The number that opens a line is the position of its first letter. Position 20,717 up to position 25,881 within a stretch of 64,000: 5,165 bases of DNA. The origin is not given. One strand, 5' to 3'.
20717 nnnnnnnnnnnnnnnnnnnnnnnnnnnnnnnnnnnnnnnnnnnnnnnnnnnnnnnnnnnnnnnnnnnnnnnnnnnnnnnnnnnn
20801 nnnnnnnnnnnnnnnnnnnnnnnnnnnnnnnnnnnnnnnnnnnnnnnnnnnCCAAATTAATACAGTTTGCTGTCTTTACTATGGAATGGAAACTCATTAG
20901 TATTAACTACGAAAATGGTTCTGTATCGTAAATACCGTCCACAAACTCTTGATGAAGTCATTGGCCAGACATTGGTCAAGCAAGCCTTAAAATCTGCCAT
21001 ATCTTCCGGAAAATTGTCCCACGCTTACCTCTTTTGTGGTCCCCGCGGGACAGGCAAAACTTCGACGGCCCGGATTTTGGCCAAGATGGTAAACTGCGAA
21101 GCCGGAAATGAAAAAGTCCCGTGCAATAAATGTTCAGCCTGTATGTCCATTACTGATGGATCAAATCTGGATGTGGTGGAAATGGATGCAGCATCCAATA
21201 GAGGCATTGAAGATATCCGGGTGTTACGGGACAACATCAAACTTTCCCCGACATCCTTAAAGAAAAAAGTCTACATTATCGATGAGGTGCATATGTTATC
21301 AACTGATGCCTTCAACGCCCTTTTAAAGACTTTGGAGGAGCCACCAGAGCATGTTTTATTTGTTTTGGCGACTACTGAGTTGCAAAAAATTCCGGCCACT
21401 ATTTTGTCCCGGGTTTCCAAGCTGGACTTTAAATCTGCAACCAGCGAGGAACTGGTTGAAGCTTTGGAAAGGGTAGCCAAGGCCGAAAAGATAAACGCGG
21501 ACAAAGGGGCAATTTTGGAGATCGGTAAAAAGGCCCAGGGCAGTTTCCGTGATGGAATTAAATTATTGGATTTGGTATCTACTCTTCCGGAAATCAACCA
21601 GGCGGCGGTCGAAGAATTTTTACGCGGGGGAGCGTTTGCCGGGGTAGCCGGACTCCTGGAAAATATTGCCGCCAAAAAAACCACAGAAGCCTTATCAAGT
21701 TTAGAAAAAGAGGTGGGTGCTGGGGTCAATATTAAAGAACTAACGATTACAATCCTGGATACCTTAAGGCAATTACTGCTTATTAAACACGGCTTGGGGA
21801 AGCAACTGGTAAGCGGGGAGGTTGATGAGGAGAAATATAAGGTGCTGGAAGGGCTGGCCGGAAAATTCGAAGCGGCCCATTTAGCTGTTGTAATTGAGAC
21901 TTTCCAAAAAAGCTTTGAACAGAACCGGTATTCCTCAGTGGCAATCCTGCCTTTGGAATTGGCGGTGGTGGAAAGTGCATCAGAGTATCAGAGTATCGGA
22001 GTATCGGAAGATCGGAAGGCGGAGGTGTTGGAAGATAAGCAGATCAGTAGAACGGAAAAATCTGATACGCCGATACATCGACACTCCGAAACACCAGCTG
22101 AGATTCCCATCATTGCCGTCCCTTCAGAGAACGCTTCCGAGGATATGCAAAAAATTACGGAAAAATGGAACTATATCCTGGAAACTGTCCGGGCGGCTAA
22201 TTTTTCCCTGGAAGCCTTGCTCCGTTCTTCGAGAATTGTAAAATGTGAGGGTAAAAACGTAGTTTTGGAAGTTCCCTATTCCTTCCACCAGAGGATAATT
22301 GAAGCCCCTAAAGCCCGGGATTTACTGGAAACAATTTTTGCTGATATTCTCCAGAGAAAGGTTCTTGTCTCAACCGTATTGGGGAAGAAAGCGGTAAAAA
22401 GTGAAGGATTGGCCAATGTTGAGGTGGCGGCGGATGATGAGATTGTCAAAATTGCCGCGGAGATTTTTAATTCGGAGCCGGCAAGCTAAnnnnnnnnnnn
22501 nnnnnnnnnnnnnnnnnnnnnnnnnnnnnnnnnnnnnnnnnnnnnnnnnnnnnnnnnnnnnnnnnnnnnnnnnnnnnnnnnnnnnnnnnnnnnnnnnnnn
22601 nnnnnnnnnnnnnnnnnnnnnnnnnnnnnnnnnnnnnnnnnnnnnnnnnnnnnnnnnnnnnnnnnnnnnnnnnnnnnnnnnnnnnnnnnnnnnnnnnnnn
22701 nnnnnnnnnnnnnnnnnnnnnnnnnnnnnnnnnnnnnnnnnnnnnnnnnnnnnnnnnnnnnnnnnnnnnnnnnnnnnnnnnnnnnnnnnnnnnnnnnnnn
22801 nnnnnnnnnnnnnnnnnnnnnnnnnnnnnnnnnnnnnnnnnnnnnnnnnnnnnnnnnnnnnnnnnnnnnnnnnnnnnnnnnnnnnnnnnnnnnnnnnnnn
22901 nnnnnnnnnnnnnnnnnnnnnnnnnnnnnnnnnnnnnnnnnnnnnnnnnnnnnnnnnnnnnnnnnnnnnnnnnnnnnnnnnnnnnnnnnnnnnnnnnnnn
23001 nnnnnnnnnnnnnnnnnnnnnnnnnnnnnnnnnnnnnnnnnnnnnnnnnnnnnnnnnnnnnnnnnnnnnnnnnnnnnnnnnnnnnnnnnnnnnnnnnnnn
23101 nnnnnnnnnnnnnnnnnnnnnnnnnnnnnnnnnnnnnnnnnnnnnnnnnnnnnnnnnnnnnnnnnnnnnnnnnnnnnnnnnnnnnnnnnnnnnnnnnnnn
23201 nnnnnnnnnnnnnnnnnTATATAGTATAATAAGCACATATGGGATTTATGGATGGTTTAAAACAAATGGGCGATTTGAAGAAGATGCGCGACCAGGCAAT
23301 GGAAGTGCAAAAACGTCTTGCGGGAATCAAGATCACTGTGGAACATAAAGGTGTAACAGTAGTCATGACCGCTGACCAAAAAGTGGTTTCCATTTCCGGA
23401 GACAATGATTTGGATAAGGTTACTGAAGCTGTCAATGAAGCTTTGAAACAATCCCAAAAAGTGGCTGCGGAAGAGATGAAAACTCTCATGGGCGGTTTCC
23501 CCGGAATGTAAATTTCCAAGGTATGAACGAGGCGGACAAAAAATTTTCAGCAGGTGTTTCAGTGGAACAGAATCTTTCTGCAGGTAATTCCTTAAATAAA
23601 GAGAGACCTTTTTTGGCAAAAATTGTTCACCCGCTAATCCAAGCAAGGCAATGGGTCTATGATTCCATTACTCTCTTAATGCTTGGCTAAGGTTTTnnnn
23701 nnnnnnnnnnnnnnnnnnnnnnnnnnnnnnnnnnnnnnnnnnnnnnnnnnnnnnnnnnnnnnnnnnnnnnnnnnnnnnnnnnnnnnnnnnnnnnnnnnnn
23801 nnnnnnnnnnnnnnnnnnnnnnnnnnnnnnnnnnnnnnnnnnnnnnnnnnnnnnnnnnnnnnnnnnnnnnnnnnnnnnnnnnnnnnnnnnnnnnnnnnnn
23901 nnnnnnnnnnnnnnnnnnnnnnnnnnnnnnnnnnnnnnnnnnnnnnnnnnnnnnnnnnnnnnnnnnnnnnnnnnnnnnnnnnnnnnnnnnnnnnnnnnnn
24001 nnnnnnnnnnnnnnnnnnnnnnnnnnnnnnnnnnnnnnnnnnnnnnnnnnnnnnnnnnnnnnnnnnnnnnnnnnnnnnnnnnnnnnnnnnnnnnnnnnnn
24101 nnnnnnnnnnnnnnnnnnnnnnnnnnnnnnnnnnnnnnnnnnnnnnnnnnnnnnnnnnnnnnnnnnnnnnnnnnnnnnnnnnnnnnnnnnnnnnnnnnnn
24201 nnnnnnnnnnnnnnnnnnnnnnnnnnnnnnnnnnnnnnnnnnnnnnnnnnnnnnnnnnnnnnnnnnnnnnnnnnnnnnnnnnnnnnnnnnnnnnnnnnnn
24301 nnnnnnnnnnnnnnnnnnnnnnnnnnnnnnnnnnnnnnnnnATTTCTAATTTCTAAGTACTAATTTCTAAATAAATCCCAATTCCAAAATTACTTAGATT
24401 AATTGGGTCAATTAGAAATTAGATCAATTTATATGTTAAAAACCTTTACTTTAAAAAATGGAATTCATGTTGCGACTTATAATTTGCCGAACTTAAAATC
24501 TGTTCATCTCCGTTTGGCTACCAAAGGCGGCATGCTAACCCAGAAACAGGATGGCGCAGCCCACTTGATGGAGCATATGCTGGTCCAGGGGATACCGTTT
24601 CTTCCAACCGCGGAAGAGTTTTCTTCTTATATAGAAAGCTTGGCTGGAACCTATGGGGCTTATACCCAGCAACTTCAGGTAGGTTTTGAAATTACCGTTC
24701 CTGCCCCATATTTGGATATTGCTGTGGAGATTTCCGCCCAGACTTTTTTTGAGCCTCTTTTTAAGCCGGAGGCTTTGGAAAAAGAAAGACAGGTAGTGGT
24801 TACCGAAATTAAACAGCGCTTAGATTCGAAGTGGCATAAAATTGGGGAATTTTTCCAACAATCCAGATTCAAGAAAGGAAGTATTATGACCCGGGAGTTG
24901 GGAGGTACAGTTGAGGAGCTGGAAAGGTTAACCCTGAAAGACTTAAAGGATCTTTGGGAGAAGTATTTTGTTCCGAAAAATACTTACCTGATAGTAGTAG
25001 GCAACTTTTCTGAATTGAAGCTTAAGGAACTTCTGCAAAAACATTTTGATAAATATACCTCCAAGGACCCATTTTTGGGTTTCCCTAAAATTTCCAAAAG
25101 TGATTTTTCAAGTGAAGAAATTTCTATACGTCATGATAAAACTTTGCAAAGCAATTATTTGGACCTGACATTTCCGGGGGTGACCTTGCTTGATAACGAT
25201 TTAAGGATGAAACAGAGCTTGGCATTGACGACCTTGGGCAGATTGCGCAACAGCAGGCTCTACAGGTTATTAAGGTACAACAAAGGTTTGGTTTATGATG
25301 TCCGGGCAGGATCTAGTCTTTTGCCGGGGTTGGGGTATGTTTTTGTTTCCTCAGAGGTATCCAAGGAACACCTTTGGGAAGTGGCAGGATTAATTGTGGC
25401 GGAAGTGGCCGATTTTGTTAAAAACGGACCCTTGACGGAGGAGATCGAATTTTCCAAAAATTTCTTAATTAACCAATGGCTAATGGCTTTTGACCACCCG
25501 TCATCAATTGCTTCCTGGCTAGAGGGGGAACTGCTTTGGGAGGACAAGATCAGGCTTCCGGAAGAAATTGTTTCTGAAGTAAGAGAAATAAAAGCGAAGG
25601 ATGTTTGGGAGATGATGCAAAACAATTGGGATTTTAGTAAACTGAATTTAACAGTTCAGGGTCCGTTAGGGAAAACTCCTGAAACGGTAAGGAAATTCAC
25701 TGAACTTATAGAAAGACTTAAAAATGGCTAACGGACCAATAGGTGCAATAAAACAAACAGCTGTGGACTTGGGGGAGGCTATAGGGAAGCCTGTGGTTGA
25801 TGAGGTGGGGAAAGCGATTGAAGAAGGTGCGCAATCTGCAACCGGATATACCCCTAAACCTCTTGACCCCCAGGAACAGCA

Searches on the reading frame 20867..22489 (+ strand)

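Call 46: search_protein_families(library=pfam, proteins=[window:20867-22489:+], max_evalue=0.00001)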
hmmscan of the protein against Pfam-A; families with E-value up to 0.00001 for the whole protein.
window:20867-22489:+ (540 aa): 9 families
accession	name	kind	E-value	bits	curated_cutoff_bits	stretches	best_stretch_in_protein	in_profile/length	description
PF13177.12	DNA_pol3_delta2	-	3e-43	148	27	1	34-190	2-159/161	DNA polymerase III, delta subunit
PF00004.35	AAA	-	1e-12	49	21.2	1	55-185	2-125/131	ATPase family associated with various cellular activities (AAA)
PF07728.20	AAA_5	-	1.5e-08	35.1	22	1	55-160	3-94/139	AAA domain (dynein-related subfamily)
PF20964.2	DnaX_C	-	1.2e-07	32.1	26.2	1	423-509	5-92/113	DNA polymerase III subunit tau, C-terminal domain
PF05496.18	RuvB_N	-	1.6e-07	31.7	27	0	24-79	2-61/159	Holliday junction DNA helicase RuvB P-loop domain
PF12169.13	DNA_pol3_gamma3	-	6.6e-07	29.6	24.4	1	260-369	18-126/143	DNA polymerase III subunits gamma and tau domain III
PF22608.2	DNAX_ATPase_lid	-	9.6e-07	28.9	27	1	197-235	3-41/49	DNA polymerase III clamp loader subunit, ATPase lid domain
PF13604.12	AAA_30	-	1.5e-06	28.5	27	0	39-166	8-122/191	AAA domain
PF13401.12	AAA_22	-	1.7e-06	28.8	27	0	55-167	9-120/130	AAA domain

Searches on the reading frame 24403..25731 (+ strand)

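Call 46: search_protein_families(library=pfam, proteins=[window:24403-25731:+], max_evalue=0.00001)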
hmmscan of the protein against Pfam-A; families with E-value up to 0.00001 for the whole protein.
window:24403-25731:+ (442 aa): 2 families
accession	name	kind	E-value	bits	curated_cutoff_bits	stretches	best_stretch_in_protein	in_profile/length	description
PF05193.26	Peptidase_M16_C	-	7.1e-28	98.1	23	1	176-353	2-179/181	Peptidase M16 inactive domain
PF00675.25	Peptidase_M16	-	1.2e-16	61.3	22.3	1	23-145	2-124/149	Insulinase (Peptidase family M16)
